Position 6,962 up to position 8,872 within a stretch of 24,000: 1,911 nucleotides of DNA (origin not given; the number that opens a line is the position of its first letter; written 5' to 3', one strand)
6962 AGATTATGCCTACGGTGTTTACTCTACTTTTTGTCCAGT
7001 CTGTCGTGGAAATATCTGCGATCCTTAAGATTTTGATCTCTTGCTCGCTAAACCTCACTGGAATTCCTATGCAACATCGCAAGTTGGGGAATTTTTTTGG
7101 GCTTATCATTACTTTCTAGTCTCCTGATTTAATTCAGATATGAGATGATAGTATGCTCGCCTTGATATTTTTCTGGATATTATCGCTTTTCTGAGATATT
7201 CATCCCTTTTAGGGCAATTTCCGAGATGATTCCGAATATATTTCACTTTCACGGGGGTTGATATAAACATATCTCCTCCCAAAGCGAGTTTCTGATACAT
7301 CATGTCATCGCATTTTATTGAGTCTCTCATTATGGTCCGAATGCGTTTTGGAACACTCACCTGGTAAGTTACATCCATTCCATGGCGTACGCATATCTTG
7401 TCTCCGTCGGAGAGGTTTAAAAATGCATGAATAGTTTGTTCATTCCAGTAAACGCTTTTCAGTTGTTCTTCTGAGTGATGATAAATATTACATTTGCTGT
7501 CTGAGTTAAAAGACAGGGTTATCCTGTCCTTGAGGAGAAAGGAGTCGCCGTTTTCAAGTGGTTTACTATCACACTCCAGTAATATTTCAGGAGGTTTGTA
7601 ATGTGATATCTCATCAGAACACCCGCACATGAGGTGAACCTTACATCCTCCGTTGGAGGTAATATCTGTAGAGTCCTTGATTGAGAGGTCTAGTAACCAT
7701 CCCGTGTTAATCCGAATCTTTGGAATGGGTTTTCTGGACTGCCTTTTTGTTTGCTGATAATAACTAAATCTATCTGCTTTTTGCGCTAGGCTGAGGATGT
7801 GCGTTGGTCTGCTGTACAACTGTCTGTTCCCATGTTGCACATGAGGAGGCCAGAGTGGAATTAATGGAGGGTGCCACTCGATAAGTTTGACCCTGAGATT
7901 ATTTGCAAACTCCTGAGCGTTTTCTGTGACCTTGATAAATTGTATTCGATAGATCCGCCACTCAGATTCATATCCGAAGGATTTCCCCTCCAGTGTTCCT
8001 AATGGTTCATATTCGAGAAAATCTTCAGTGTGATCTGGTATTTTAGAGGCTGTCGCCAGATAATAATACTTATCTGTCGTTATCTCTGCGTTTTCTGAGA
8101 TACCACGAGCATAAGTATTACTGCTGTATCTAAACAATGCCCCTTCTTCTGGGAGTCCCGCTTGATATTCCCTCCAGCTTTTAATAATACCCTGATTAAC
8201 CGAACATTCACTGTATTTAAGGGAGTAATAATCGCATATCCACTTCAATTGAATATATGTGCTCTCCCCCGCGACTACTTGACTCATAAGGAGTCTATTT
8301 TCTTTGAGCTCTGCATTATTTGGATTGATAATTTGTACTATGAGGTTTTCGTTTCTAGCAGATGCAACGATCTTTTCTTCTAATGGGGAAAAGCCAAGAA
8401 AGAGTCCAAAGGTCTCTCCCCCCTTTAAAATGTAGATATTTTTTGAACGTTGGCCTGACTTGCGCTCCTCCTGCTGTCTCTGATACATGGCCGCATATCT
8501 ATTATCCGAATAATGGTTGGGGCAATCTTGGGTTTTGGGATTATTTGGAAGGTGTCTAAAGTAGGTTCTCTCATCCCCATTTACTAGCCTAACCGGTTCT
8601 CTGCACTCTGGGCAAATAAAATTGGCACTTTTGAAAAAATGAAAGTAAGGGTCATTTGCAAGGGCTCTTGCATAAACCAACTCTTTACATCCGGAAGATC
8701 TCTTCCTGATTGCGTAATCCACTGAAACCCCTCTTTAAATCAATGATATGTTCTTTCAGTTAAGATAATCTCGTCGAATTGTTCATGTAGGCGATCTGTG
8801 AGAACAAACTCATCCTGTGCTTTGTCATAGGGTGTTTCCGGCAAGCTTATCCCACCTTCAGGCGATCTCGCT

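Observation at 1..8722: Low-GC, translationally coupled four-gene cassette ending in a giant zinc-ribbon DEAH helicase: candidate uncharacterised anti-MGE system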

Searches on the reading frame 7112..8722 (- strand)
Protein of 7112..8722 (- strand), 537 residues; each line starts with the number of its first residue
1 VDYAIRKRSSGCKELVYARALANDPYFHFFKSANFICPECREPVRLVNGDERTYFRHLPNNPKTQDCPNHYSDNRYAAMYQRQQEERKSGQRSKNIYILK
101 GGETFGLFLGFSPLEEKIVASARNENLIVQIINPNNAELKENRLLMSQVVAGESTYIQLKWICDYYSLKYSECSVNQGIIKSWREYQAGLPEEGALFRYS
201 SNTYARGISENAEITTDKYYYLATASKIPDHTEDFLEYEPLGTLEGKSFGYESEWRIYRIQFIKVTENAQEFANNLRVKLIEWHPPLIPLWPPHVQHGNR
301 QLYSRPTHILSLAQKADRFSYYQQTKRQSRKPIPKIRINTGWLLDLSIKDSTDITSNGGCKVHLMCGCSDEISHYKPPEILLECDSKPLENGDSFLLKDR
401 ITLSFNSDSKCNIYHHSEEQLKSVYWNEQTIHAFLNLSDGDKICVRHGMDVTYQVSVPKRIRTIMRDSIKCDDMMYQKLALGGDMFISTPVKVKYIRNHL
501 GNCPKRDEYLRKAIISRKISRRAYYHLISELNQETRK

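Call 6: search_protein_families(library=pfam, proteins=[window:7112-8722:-], max_evalue=0.1)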
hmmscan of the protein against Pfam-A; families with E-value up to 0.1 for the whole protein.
window:7112-8722:- (537 aa): 2 families
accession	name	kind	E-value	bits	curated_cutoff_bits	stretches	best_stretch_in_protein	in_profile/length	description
PF25164.1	CoiA_N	-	0.00018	21.4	26.3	1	31-60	14-44/50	Competence protein CoiA, N-terminal domain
PF25169.1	DUF7830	-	0.00029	21.1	27.5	1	32-68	32-66/72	Domain of unknown function (DUF7830)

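Call 7: search_protein_families(library=padloc, proteins=[window:7112-8722:-], max_evalue=0.1)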
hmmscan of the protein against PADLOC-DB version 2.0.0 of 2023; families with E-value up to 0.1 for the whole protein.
window:7112-8722:- (537 aa): 1 family
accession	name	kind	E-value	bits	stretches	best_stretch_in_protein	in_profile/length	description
PDLC00005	DruB1|DruB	-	0.0006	16.6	1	30-78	19-67/552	Unknown function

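Call 10: search_protein_families(library=ncbifam, proteins=[window:7112-8722:-], max_evalue=0.01)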
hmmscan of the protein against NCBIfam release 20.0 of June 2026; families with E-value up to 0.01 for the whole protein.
window:7112-8722:- (537 aa): 0 families

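Call 19: find_homologous_proteins(query=window:7112-8722:-, max_evalue=0.001)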
Query window:7112-8722:- (537 aa): 12 proteins with E <= 0.001 among 2841 candidates.
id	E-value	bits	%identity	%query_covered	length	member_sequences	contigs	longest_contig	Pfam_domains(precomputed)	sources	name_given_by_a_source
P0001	0.0e+0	1260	100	100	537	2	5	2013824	-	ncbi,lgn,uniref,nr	ncbi:competence protein CoiA family protein [Methanoculleus sp. 7T]|uniref:hypothetical protein n=1 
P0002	2.7e-283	959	77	100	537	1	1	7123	-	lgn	-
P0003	1.4e-242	824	69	100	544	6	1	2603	-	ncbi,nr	ncbi:MAG: hypothetical protein PHR29_06080 [Acholeplasmataceae bacterium]|nr:hypothetical protein [A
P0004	3.6e-238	810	67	100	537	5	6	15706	-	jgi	-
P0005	2.6e-231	787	67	99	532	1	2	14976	-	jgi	-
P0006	1.9e-222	758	64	99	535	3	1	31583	PF25164.2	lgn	-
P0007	5.6e-211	720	61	99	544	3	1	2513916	-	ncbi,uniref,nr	ncbi:hypothetical protein L1S32_02140 [Methanogenium sp. S4BF]|uniref:hypothetical protein n=1 Tax=M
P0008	4.1e-209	714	63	99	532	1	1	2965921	-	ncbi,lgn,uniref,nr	ncbi:hypothetical protein E2N92_07365 [Methanofollis formosanus]|uniref:Uncharacterized protein n=1 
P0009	1.2e-206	706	62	100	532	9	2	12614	-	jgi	jgi:hypothetical protein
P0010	1.2e-200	686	58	99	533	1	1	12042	-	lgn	-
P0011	1.8e-200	685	58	99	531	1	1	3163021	-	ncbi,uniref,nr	ncbi:hypothetical protein [Methanoplanus endosymbiosus]|uniref:Uncharacterized protein n=1 Tax=Metha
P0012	8.7e-152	525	58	80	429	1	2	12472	-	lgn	-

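Call 20: find_encoding_contigs(protein=P0007, flank=10000, max_places=2)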
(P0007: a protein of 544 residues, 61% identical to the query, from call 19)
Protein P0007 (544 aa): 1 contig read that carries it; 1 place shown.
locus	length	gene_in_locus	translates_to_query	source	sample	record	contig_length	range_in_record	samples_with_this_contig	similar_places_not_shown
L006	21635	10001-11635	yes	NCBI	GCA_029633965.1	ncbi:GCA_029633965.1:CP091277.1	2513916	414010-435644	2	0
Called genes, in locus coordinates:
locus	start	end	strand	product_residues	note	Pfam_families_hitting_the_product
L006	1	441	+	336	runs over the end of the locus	PF00146:NADHdh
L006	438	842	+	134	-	PF14697:Fer4_21 (weak), PF12797:Fer4_2 (weak), PF12837:Fer4_6, PF13237:Fer4_10, PF00037:Fer4, PF14697:Fer4_21, PF12838:Fer4_7, PF13187:Fer4_9, +1 more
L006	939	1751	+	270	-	PF01925:TauE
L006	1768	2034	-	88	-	-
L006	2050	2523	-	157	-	PF01750:HycI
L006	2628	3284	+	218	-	PF00515:TPR_1 (faint), PF12569:NatA_aux_su (faint), PF13424:TPR_12 (faint), PF13428:TPR_14 (faint), PF13181:TPR_8 (faint), PF14559:TPR_19 (weak), PF13432:TPR_16, PF07719:TPR_2 (weak), +3 more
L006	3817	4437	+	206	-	PF13241:NAD_binding_7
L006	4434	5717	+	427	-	PF05201:GlutR_N, PF01488:Shikimate_DH, PF00745:GlutR_dimer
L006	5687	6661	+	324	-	PF00490:ALAD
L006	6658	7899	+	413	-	PF00202:Aminotran_3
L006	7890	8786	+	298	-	PF01379:Porphobil_deam, PF03900:Porphobil_deamC (weak)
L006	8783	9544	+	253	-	PF00590:TP_methylase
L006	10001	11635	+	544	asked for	-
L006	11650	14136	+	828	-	-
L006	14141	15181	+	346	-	-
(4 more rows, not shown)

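Call 21: find_encoding_contigs(protein=P0008, flank=10000, max_places=2)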
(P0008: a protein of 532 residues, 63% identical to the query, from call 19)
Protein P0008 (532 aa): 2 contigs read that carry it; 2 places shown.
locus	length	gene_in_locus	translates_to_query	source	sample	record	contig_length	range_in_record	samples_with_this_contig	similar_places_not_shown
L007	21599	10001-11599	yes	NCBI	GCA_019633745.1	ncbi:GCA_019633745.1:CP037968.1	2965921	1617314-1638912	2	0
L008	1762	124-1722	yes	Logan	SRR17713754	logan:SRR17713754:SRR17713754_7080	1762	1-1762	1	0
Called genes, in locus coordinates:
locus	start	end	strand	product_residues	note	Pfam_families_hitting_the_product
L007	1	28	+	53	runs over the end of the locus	-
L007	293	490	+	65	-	-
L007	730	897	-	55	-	-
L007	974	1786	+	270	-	PF02525:Flavodoxin_2, PF03358:FMN_red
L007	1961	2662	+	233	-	PF12146:Hydrolase_4 (faint)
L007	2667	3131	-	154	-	PF21805:Imm5_like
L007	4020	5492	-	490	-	-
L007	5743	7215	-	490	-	-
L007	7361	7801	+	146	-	PF00383:dCMP_cyt_deam_1, PF14437:MafB19-deam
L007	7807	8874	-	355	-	PF17200:sCache_2, PF08269:dCache_2, PF17200:sCache_2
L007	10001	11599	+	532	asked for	-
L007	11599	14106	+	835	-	-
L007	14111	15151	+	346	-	-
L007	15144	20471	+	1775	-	PF00270:DEAD, PF04851:ResIII (faint), PF27116:YjiV_N (weak), PF00271:Helicase_C (weak), PF09369:MZB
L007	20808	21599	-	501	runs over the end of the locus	PF03951:Gln-synt_N, PF00120:Gln-synt_C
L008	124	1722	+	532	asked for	-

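Call 22: find_encoding_contigs(protein=P0011, flank=10000, max_places=2)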
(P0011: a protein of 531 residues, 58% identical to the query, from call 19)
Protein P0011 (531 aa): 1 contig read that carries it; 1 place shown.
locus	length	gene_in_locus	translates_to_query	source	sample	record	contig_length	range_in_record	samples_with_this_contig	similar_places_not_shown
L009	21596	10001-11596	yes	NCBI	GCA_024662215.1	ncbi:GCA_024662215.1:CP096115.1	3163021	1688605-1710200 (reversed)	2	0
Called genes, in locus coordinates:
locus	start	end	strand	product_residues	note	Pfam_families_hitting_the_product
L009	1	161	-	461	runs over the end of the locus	PF00083:Sugar_tr, PF07690:MFS_1, PF05977:MFS_3 (weak), PF07690:MFS_1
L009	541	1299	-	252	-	-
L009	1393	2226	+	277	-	PF04055:Radical_SAM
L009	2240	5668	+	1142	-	-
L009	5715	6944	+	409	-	PF07592:DDE_Tnp_ISAZ013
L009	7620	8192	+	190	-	PF01385:OrfB_IS605, PF07282:Cas12f1-like_TNB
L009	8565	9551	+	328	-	-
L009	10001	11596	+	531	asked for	-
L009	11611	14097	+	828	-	-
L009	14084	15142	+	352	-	-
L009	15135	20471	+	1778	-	PF00270:DEAD, PF04851:ResIII (faint), PF00270:DEAD (weak), PF27116:YjiV_N (weak), PF00271:Helicase_C (weak), PF09369:MZB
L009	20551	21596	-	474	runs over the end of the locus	PF00083:Sugar_tr (weak), PF07690:MFS_1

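Call 23: find_encoding_contigs(protein=P0006, flank=10000, max_places=2)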
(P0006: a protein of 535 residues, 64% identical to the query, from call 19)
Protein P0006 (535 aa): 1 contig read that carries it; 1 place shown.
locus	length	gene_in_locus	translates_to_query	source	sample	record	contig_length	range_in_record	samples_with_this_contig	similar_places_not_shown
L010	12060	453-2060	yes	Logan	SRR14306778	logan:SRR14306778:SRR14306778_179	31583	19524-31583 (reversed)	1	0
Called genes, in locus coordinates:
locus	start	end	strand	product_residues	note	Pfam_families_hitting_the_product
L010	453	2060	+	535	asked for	PF25164:CoiA_N (faint)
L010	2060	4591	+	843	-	-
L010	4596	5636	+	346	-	-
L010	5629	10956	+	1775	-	PF00270:DEAD, PF04851:ResIII (faint), PF27116:YjiV_N, PF00271:Helicase_C (weak), PF09369:MZB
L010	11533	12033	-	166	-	PF13238:AAA_18 (weak), PF13671:AAA_33 (weak), PF01202:SKI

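Call 38: search_protein_representatives(alignment_id=A1)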
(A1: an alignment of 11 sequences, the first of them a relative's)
Query: 11 sequences, 537 profile positions. Proteins with E-value up to 0.001 (for the whole library): 364; up to 1e-10: 157; up to 1e-30: 19. The best 150 are listed.
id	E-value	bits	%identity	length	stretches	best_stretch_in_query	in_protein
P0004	0.0e+00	1034.3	-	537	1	1-536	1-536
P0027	1.1e-107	377.1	-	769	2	95-535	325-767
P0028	1.0e-82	294.8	-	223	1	1-159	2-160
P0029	4.3e-80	286.1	-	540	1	1-532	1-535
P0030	2.6e-72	260.4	-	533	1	9-531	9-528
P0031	4.7e-61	223.3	-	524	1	31-529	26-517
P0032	2.2e-57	211.2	-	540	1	1-531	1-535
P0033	5.1e-54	200.1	-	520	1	15-531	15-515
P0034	2.6e-40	154.8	-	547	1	4-528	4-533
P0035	1.0e-37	146.3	-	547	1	10-527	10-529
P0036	4.4e-37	144.2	-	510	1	34-524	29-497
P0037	2.7e-35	138.3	-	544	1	2-527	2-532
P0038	2.8e-35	138.2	-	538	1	1-527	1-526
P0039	1.2e-34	136.2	-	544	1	32-532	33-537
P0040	1.7e-34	135.7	-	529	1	1-526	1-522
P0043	7.6e-32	126.9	-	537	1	12-531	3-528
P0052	1.0e-25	106.7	-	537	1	1-528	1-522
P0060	2.4e-23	98.9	-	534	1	11-531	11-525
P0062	1.6e-22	96.1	-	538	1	1-527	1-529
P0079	1.8e-18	82.7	-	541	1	1-527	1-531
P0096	3.7e-16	75.1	-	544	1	1-524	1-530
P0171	5.1e-11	58.1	-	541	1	1-524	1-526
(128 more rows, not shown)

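Call 40: search_protein_families(library=padloc, alignment_id=A3, max_evalue=0.001)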
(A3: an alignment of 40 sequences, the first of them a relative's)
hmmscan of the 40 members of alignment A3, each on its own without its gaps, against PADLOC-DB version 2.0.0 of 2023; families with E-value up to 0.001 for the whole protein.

A. member 1, P0001 (537 aa): 1 family
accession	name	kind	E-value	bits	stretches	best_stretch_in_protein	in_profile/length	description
PDLC00005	DruB1|DruB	-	0.0006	16.6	1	30-78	19-67/552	Unknown function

B. families by the number of members that match (of 40 scanned): 3 families
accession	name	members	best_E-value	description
PDLC00005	DruB1|DruB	9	2.4e-07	Unknown function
PDLC00003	DruB1|DruB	4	2.7e-13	Unknown function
PDLC00004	DruB1|DruB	3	4.5e-08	Unknown function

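Call 41: search_solved_structures(query=A3, max_evalue=1)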
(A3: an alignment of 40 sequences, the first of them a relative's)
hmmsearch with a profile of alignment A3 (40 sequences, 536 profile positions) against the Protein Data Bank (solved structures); distinct sequences matched with E-value up to 1: 1.
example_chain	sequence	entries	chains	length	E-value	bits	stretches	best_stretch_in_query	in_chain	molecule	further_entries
9fny_A1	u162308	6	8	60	0.35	12.9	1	31-47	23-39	RNA-binding protein | Zn-ribbon RNA-binding protein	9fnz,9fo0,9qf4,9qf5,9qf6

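Call 44: find_encoding_contigs(protein=P0029, flank=10000, max_places=2)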
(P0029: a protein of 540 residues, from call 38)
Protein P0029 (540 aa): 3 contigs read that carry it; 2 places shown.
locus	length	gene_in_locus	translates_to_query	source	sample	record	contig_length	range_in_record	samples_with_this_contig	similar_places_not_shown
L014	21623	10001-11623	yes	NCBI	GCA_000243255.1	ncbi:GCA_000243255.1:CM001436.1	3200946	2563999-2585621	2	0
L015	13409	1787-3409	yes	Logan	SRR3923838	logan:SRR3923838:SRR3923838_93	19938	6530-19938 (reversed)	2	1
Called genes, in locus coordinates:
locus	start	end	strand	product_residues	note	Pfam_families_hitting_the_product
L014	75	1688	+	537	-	PF03063:Prismane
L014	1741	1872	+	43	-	-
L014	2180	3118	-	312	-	PF01545:Cation_efflux, PF16916:ZT_dimer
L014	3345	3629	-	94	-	PF08734:GYD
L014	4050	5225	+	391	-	PF00144:Beta-lactamase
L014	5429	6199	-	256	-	PF07900:DUF1670, PF13384:HTH_23 (faint), PF13551:HTH_29 (faint)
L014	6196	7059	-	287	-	PF07900:DUF1670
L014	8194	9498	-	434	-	PF13173:AAA_14, PF13635:DUF4143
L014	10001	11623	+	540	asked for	-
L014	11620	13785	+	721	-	-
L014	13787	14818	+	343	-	-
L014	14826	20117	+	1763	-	PF00270:DEAD, PF04851:ResIII (faint), PF27116:YjiV_N, PF00271:Helicase_C (weak), PF09369:MZB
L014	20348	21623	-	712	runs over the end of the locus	PF03883:H2O2_YaaD, PF04326:SLFN_AlbA_2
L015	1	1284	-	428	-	?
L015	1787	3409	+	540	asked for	-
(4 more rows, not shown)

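Call 45: find_encoding_contigs(protein=P0034, flank=10000, max_places=2)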
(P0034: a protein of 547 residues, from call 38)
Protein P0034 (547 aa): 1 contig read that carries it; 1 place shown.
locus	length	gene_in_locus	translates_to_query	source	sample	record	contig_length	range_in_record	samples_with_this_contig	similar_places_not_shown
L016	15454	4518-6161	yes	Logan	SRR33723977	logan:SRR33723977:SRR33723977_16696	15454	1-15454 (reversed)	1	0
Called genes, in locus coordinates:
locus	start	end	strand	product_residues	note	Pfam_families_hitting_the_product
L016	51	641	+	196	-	PF00528:BPD_transp_1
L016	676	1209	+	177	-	PF02056:Glyco_hydro_4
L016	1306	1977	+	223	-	PF11975:Glyco_hydro_4C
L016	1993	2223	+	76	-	-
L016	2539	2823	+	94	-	PF13650:Asp_protease_2, PF13975:gag-asp_proteas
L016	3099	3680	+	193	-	-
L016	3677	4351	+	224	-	-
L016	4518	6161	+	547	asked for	-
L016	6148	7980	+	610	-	-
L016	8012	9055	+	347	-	-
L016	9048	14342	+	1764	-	PF00270:DEAD, PF27116:YjiV_N, PF00271:Helicase_C (weak), PF09369:MZB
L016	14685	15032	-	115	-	PF00872:Transposase_mut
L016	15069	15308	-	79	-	PF00872:Transposase_mut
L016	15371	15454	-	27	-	?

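Call 59: predict_structure(alignment_id=A3)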
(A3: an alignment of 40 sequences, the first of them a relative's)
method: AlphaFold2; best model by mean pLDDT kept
length: 537 residues; sequences in the alignment: 40
mean_pLDDT: 83.3   pTM: 0.56
mean pLDDT of the five models: 83.3, 82.7, 80.8, 80.7, 79.9
residues with pLDDT >= 90: 229; 70-90: 220; 50-70: 59; < 50: 29
segments of 3 or more residues with pLDDT < 50: 73-90, 463-470, 535-537
pLDDT, mean of each block of 10 residues (from residue 1): 87 86 75 79 88 86 70 46 45 79 95 93 93 80 92 92 92 79 89 92 87 92 93 94 87 88 94 94 85 84 87 76 74 87 88 78 76 73 95 86 93 91 93 91 91 91 45 72 78 80 84 90 82 52
secondary structure, 60 per line:
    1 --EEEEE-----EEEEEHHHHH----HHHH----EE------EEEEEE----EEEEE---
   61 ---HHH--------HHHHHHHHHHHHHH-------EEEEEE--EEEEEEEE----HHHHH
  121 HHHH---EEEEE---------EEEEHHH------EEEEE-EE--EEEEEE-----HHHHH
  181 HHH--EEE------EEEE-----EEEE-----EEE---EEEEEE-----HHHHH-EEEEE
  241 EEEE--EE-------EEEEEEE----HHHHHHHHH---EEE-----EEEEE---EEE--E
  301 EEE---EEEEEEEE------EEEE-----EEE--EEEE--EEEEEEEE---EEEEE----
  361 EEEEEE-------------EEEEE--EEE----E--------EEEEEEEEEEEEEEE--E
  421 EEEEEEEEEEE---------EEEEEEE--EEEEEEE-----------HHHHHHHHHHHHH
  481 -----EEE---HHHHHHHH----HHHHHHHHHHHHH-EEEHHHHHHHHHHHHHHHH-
elements in order: E3-7 E13-17 H18-22 H27-30 E43-48 E53-57 H75-88 E96-101 E104-111 H116-124 E128-132 E142-145 E155-159 E165-170 H176-183 E186-188 E195-198 E204-207 E213-215 E219-224 H230-234 E236-244 E256-262 H267-275 E279-281 E287-291 E295-297 E300-303 E307-314 E321-324 E330-332 E335-338 E341-348 E352-356 E361-366 E380-384 E387-389 E403-417 E420-431 E441-447 E450-456 H468-480 E486-488 H492-499 H504-516 E518-520 H521-536

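Call 67: find_encoding_contigs(protein=P0040, flank=10000, max_places=1)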
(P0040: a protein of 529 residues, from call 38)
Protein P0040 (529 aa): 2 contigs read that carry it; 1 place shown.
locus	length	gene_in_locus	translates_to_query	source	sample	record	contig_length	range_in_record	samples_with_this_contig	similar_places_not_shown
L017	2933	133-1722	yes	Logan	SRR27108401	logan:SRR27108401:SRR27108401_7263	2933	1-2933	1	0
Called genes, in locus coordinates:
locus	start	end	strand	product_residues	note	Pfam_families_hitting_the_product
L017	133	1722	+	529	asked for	-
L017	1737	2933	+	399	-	?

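Call 68: find_encoding_contigs(protein=P0060, flank=10000, max_places=1)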
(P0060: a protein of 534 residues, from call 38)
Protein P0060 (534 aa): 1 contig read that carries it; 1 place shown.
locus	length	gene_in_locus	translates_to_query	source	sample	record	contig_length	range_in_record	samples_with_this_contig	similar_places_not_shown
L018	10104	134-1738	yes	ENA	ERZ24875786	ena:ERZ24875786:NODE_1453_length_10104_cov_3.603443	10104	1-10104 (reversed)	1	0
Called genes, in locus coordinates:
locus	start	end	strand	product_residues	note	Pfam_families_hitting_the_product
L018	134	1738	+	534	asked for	-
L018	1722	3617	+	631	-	-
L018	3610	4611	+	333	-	-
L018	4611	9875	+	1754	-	PF00270:DEAD, PF04851:ResIII (faint), PF27116:YjiV_N, PF00271:Helicase_C (weak), PF09369:MZB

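Call 69: find_encoding_contigs(protein=P0096, flank=10000, max_places=1)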
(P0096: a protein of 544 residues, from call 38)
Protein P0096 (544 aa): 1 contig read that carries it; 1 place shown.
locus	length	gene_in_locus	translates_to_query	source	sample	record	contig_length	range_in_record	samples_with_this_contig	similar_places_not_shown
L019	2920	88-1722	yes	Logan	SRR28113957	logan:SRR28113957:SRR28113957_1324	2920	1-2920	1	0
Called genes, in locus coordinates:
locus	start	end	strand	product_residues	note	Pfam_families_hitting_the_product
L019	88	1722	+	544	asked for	-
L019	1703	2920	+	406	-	?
